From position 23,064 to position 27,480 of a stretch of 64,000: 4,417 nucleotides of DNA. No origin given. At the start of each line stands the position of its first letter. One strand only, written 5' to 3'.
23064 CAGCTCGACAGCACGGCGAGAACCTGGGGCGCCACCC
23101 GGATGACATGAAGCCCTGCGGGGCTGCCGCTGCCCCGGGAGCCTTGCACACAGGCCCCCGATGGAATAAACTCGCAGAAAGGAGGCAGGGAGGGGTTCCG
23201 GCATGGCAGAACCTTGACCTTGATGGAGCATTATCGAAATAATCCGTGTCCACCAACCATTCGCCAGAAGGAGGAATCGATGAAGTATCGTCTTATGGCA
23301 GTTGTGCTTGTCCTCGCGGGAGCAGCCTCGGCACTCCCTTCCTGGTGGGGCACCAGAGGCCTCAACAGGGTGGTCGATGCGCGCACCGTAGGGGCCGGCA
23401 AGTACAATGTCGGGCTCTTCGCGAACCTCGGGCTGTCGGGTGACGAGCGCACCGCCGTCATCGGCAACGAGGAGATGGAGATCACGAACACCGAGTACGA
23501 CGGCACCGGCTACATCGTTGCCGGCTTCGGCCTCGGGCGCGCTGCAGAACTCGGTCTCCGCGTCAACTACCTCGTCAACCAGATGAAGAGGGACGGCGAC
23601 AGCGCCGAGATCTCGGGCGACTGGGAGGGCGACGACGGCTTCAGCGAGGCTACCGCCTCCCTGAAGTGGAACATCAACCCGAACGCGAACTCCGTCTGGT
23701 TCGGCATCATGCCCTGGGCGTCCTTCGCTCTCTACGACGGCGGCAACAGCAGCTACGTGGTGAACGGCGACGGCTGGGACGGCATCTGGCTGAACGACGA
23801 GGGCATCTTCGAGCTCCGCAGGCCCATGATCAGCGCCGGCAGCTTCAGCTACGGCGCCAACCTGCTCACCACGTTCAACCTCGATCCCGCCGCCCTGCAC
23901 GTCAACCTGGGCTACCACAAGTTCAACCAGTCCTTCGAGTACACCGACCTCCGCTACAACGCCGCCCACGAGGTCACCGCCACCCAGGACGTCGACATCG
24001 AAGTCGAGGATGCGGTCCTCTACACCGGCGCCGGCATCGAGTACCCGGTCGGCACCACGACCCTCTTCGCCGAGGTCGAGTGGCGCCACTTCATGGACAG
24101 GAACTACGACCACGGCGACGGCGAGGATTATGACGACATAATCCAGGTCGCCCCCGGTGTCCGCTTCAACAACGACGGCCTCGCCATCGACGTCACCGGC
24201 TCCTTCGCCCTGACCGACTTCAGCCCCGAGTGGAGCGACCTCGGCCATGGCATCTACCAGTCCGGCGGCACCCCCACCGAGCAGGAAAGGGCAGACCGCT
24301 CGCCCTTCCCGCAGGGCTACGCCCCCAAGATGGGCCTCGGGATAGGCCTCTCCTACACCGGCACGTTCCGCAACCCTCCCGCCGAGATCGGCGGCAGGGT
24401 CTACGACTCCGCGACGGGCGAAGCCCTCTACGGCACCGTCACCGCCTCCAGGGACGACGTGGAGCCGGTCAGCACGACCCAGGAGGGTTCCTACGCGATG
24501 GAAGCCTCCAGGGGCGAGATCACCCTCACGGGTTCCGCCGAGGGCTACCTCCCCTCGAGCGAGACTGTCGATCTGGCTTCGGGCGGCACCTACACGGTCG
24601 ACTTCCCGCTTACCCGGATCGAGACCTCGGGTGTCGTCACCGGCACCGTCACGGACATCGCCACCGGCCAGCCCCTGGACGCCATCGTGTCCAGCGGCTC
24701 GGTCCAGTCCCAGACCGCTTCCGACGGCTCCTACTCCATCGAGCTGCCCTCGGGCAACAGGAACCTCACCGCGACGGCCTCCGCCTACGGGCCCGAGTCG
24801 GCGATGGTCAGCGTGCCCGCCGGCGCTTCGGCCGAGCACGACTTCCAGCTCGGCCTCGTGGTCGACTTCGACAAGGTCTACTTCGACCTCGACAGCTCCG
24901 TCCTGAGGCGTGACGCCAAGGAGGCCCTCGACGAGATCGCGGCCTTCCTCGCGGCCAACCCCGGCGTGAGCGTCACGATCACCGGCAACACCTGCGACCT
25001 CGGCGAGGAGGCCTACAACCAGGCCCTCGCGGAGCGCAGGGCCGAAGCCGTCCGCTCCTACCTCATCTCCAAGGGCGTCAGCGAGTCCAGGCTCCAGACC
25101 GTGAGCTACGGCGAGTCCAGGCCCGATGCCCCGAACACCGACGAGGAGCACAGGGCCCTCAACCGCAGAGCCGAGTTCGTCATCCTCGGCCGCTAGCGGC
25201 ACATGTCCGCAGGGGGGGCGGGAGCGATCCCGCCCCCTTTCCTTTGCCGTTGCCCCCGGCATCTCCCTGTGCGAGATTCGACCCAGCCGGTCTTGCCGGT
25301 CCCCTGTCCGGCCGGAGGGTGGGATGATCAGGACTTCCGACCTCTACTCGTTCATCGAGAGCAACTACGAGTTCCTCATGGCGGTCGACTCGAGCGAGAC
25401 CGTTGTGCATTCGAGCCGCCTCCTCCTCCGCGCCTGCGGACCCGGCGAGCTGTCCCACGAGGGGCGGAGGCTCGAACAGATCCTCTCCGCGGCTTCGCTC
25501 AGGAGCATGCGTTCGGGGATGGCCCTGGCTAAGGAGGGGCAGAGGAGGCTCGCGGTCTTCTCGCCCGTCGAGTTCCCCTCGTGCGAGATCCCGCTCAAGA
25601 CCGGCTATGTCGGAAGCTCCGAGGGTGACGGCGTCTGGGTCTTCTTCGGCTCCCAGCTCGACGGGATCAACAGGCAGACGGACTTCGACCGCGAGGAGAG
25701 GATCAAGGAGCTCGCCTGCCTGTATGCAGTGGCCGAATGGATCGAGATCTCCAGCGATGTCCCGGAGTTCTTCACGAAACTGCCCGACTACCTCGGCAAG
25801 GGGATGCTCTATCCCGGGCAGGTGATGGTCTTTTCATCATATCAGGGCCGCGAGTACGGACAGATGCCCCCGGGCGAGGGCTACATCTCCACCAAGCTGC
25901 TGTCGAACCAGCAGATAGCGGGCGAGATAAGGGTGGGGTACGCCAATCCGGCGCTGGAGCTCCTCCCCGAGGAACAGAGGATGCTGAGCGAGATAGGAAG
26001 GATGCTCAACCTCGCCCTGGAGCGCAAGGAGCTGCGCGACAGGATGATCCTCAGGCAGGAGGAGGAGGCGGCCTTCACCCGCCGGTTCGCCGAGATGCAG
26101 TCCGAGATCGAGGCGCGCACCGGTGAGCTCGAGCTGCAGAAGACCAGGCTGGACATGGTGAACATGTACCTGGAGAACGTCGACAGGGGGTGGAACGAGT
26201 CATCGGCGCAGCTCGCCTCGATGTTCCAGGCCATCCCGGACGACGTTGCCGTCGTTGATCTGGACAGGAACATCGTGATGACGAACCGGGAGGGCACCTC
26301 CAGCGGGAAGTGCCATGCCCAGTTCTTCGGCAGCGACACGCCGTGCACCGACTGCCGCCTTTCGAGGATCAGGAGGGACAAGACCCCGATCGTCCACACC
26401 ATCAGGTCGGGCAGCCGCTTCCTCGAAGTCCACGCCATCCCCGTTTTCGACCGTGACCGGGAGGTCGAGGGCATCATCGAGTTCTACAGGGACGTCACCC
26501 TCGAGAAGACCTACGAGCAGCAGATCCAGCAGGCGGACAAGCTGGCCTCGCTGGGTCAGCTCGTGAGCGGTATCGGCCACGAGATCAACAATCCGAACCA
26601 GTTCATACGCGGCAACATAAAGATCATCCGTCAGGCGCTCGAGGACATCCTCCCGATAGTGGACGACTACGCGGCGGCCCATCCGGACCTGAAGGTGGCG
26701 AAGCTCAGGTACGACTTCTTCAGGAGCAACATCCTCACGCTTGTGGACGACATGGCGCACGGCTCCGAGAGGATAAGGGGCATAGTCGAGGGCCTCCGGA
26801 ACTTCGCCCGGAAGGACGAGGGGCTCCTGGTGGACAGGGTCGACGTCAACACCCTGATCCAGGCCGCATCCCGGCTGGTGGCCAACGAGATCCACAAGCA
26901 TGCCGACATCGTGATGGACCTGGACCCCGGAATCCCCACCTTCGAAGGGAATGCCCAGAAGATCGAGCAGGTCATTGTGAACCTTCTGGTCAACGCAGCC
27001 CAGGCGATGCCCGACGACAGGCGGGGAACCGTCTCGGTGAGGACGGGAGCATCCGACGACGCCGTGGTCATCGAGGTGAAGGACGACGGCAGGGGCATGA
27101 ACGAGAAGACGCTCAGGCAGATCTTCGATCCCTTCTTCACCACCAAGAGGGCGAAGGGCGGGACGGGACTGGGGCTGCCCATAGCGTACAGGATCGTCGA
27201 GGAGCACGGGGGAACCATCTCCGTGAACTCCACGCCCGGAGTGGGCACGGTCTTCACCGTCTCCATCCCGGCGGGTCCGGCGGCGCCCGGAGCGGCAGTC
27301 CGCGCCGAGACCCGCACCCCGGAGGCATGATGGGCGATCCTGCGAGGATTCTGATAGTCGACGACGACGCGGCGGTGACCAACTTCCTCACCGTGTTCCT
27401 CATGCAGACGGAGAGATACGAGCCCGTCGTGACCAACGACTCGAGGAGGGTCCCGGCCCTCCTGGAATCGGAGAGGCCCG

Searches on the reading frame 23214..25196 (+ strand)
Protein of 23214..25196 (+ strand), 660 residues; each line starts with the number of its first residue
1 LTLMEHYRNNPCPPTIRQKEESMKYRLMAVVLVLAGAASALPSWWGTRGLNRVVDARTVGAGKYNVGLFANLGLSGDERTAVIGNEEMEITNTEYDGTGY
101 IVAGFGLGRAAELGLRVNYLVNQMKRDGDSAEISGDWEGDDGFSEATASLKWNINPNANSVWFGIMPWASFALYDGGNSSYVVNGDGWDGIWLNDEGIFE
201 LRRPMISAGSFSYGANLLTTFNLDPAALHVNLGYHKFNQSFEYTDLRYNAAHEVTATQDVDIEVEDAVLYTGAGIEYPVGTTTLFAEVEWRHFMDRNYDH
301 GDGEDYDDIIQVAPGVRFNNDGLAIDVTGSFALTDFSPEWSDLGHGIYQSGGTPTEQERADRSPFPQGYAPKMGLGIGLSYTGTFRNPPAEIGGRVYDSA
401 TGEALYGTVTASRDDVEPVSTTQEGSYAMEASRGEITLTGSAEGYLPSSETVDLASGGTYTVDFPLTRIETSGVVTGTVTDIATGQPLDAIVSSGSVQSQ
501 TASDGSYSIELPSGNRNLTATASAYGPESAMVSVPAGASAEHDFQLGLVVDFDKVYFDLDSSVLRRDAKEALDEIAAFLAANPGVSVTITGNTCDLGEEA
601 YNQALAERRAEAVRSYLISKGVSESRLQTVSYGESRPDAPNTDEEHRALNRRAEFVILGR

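Call 7: search_protein_families(library=pfam, proteins=[window:23214-25196:+], max_evalue=0.01)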
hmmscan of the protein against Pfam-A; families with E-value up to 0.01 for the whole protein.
window:23214-25196:+ (660 aa): 5 families
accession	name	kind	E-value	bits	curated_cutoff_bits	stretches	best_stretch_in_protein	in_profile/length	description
PF00691.25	OmpA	-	1.3e-22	80.4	27.2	1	556-651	1-98/98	OmpA family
PF13715.12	CarbopepD_reg_2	-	1.9e-10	41.1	32.2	2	392-466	1-76/88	CarboxypepD_reg-like domain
PF05359.17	DUF748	-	2.6e-05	22.9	50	0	551-592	877-918/1037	Domain of Unknown Function (DUF748)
PF12985.13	DUF3869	-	0.00017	22.2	24.5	0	388-455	4-69/85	Domain of unknown function (DUF3869)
PF23374.1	Fn3_arc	-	0.0034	17.8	28.9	0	475-522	23-71/78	Archaeal fibronectin-III type-like domain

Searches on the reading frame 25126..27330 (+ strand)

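Call 7: search_protein_families(library=pfam, proteins=[window:25126-27330:+], max_evalue=0.01)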
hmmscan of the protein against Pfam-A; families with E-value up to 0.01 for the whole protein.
window:25126-27330:+ (734 aa): 6 families
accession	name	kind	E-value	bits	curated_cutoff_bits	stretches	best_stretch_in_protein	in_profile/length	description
PF02518.31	HATPase_c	-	2.6e-29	102.4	26.4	1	609-716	2-109/111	Histidine kinase-, DNA gyrase B-, and HSP90-like ATPase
PF08448.16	PAS_4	-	2.5e-06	28.1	23.1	1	368-460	2-108/110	PAS fold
PF13581.12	HATPase_c_2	-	7.1e-05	23.3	27.4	1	609-700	28-114/127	Histidine kinase-like ATPase domain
PF00512.31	HisKA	-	0.00025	21.5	26.9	0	476-503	2-29/66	His Kinase A (phospho-acceptor) domain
PF14501.12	HATPase_c_5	-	0.00031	21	22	1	612-702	5-90/102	GHKL domain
PF13426.13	PAS_9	-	0.0022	18.7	27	1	401-458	40-102/103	PAS domain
